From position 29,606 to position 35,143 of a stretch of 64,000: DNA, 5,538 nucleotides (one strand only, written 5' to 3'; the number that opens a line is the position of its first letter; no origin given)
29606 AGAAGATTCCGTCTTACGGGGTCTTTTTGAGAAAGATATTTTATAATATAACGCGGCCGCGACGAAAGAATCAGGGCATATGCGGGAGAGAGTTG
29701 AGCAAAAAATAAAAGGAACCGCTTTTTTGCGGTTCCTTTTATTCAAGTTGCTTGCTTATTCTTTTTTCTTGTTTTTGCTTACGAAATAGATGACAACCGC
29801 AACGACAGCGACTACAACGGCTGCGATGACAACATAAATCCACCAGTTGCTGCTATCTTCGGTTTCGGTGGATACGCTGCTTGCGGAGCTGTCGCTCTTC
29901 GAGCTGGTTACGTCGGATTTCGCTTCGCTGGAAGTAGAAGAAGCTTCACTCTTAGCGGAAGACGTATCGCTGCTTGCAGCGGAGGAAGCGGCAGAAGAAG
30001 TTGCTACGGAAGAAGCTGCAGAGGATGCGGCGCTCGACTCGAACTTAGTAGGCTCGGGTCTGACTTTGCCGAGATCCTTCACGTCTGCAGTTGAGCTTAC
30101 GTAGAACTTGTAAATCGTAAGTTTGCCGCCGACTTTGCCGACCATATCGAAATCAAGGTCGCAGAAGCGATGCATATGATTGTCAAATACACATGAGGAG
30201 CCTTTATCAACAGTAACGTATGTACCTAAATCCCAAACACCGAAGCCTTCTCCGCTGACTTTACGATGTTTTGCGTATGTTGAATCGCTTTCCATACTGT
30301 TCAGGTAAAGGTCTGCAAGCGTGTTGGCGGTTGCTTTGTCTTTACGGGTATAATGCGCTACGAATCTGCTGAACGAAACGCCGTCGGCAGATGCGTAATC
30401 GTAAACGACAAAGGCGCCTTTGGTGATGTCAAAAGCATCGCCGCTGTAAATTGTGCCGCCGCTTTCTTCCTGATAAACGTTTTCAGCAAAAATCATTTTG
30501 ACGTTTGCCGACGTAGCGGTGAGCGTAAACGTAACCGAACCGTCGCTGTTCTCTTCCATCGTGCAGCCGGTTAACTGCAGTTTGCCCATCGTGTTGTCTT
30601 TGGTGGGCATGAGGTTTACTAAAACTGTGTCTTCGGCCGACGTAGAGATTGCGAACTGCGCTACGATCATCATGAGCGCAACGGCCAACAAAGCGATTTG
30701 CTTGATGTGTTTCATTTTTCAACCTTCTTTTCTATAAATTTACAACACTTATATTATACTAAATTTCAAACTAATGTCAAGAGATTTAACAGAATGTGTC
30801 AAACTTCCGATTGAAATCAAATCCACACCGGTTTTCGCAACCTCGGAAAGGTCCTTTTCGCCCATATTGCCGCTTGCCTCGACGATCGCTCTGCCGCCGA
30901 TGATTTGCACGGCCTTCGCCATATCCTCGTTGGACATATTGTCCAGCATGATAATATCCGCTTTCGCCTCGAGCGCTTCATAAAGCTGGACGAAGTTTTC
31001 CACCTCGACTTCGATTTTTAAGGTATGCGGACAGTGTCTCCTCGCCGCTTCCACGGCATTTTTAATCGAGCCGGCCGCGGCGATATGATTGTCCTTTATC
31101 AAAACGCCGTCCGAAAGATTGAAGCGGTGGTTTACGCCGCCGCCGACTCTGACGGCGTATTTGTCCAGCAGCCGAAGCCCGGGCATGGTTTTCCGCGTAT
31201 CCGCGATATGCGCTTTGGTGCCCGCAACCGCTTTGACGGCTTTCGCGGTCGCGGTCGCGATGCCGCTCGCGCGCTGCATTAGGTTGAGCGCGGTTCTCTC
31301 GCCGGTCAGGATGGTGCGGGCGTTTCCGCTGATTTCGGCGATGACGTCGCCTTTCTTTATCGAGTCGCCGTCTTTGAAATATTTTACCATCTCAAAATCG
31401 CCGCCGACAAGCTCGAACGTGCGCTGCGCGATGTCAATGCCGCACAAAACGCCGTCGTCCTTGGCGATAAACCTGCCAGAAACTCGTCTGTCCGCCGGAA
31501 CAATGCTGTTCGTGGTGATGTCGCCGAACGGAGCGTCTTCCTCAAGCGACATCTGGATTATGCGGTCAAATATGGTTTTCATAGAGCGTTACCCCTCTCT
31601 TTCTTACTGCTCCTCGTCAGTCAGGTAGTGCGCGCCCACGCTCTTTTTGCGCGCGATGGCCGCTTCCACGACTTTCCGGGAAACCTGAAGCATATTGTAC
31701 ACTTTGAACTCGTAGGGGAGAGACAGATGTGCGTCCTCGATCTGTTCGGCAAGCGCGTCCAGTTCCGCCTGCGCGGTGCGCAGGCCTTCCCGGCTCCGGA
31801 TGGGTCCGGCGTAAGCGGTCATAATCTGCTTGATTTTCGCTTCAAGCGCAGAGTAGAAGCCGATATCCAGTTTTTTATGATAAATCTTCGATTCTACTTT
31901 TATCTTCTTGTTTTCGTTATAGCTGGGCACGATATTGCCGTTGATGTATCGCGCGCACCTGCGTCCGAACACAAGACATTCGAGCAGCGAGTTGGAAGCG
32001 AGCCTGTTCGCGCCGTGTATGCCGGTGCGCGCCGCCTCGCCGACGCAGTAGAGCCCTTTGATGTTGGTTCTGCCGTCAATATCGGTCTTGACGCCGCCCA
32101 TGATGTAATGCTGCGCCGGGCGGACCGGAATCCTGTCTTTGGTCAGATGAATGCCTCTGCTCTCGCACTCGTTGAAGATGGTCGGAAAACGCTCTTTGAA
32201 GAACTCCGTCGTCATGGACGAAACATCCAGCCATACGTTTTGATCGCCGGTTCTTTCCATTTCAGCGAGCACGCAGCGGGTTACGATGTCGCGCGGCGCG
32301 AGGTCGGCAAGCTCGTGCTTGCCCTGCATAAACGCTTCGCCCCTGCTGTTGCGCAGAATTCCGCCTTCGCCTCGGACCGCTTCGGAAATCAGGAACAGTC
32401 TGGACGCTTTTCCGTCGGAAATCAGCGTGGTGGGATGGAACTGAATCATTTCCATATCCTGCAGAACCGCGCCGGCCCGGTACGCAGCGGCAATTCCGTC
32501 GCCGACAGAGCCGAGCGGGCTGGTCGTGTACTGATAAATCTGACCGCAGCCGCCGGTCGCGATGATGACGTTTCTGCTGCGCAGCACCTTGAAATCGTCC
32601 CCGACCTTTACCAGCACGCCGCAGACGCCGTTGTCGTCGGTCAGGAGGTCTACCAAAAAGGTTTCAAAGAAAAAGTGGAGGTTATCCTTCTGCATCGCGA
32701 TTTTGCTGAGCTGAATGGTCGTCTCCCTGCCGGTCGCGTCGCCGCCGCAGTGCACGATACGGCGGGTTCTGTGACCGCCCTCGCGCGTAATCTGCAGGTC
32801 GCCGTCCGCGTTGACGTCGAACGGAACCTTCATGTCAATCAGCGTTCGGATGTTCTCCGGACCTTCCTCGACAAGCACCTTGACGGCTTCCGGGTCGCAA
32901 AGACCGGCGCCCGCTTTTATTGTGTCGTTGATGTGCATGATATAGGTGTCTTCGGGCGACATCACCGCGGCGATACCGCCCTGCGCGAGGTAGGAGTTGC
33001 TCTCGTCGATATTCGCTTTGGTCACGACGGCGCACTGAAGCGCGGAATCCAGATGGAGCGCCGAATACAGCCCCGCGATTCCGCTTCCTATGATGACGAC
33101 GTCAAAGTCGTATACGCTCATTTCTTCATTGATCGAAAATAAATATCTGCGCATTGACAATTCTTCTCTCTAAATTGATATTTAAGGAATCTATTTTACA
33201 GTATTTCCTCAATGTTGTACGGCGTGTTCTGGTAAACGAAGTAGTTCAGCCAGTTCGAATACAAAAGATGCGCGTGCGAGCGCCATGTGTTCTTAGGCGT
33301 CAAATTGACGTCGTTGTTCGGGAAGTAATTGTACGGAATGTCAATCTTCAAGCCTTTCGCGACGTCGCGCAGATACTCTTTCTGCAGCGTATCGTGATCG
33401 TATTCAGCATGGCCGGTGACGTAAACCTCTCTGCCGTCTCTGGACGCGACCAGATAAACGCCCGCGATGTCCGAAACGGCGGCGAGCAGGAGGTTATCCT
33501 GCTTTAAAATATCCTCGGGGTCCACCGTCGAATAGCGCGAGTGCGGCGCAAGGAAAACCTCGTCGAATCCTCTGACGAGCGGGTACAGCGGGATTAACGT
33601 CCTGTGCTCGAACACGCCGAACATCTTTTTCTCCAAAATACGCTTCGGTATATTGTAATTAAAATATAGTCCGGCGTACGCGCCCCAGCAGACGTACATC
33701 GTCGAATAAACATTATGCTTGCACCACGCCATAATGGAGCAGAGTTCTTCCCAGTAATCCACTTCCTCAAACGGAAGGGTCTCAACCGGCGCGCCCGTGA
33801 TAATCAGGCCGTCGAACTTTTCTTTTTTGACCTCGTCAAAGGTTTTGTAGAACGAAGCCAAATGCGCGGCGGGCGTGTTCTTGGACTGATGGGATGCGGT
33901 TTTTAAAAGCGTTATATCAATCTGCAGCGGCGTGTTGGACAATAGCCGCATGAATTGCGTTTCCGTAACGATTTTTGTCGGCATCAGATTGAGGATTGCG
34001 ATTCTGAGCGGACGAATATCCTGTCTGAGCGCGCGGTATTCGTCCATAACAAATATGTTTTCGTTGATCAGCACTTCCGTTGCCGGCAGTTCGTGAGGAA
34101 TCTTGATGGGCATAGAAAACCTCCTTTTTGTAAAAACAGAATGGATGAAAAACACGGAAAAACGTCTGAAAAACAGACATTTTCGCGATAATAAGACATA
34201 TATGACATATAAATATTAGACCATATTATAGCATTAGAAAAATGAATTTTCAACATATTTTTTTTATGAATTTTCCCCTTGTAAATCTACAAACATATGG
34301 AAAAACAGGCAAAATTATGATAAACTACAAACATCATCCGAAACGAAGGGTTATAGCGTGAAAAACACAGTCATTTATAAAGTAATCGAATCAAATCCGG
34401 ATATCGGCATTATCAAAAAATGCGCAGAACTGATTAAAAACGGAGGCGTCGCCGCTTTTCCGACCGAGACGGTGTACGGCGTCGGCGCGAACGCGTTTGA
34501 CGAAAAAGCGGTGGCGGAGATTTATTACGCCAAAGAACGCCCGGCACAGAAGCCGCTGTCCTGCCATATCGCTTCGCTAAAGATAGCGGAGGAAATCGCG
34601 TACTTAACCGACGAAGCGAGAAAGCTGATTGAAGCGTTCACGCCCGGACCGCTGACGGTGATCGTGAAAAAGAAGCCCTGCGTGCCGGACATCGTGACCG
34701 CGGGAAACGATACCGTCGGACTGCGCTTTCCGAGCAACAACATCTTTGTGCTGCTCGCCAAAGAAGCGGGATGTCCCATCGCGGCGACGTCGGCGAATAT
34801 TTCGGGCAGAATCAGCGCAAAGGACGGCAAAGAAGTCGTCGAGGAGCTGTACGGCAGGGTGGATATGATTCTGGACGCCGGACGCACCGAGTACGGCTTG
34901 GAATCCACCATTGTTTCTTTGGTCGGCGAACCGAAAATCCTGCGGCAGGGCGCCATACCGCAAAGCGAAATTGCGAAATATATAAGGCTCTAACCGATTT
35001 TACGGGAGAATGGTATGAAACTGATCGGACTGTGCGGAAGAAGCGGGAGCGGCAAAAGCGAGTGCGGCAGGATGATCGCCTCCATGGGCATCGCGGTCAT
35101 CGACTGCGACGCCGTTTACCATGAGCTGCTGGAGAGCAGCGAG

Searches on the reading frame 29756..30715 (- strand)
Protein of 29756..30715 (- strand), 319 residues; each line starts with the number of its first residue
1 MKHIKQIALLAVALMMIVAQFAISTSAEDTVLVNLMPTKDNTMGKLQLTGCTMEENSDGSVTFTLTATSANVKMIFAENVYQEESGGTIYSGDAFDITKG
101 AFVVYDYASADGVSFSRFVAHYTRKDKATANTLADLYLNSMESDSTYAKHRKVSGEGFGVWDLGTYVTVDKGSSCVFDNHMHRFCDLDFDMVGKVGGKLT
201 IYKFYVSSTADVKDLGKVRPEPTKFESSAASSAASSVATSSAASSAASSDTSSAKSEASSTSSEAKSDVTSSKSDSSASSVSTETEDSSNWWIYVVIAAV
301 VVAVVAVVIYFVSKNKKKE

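Call 83: search_protein_families(library=pfam, proteins=[window:29756-30715:-], max_evalue=0.00001)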
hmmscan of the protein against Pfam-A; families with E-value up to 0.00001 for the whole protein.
window:29756-30715:- (319 aa): 0 families

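Call 85: search_protein_families(library=pfam, proteins=[window:29756-30715:-], max_evalue=0.001)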
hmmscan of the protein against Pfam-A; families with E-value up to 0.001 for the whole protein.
window:29756-30715:- (319 aa): 2 families
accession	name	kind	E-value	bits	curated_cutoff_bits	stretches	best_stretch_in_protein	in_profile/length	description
PF02009.21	RIFIN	-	1.1e-05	26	32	1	226-318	220-312/327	Rifin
PF10661.14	EssA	-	8.4e-05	22.9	24.1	1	252-312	81-142/147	WXG100 protein secretion system (Wss), protein EssA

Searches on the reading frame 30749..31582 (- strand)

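Call 83: search_protein_families(library=pfam, proteins=[window:30749-31582:-], max_evalue=0.00001)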
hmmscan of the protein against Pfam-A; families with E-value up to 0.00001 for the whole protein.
window:30749-31582:- (277 aa): 2 families
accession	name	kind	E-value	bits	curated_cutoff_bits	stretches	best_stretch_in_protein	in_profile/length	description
PF01729.25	QRPTase_C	-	3e-65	219.5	23.1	1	108-273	1-169/169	Quinolinate phosphoribosyl transferase, C-terminal domain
PF02749.22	QRPTase_N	-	1.8e-24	86.2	27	1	21-106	1-82/82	Quinolinate phosphoribosyl transferase, N-terminal domain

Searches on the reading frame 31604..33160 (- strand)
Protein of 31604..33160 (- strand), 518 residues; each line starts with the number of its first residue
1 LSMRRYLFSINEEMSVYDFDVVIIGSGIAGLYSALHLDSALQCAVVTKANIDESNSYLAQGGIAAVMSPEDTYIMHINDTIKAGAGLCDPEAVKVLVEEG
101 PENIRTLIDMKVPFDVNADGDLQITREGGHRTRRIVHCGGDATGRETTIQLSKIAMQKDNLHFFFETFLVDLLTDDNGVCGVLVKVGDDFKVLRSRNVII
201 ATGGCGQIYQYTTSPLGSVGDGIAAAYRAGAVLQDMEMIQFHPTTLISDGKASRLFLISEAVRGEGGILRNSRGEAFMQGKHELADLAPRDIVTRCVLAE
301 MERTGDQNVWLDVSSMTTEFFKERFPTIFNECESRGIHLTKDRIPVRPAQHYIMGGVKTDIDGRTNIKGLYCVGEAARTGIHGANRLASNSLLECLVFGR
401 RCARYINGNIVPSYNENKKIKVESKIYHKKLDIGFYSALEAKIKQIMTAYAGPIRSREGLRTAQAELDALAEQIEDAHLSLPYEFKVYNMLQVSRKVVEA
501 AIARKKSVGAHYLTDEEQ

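Call 83: search_protein_families(library=pfam, proteins=[window:31604-33160:-], max_evalue=0.00001)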
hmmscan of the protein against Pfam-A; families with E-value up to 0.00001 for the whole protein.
window:31604-33160:- (518 aa): 4 families
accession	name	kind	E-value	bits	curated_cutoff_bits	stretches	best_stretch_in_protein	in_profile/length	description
PF00890.30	FAD_binding_2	-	3.8e-95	319.9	20.4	1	20-392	1-414/414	FAD binding domain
PF02910.25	Succ_DH_flav_C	-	2.6e-08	34.3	20.8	1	442-515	3-85/130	Fumarate reductase flavoprotein C-term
PF01266.30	DAO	-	3.9e-07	30.4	27.9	1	20-127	1-95/353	FAD dependent oxidoreductase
PF07992.20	Pyr_redox_2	-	9.1e-06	25.7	26.1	0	19-46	1-29/291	Pyridine nucleotide-disulphide oxidoreductase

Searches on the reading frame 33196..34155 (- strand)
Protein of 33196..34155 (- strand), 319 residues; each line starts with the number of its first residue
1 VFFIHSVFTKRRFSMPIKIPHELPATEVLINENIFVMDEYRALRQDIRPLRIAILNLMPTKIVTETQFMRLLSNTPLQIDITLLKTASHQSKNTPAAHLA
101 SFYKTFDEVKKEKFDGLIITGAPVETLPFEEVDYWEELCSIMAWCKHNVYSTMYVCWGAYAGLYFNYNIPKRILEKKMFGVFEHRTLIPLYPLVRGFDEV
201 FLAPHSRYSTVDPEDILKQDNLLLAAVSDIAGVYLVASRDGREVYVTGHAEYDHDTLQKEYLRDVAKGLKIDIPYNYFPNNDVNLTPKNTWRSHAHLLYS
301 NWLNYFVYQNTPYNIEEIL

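Call 83: search_protein_families(library=pfam, proteins=[window:33196-34155:-], max_evalue=0.00001)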
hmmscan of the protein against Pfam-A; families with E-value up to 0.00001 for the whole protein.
window:33196-34155:- (319 aa): 1 family
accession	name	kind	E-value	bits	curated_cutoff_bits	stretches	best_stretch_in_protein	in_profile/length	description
PF04204.22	HTS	-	5.5e-137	456.1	27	1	16-313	1-298/298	Homoserine O-succinyltransferase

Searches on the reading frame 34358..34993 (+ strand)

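Call 83: search_protein_families(library=pfam, proteins=[window:34358-34993:+], max_evalue=0.00001)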
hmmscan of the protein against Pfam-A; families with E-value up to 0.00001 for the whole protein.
window:34358-34993:+ (211 aa): 1 family
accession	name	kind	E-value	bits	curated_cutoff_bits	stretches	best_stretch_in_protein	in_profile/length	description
PF01300.24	Sua5_yciO_yrdC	-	2.4e-58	197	25.1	1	24-198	1-178/178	Telomere recombination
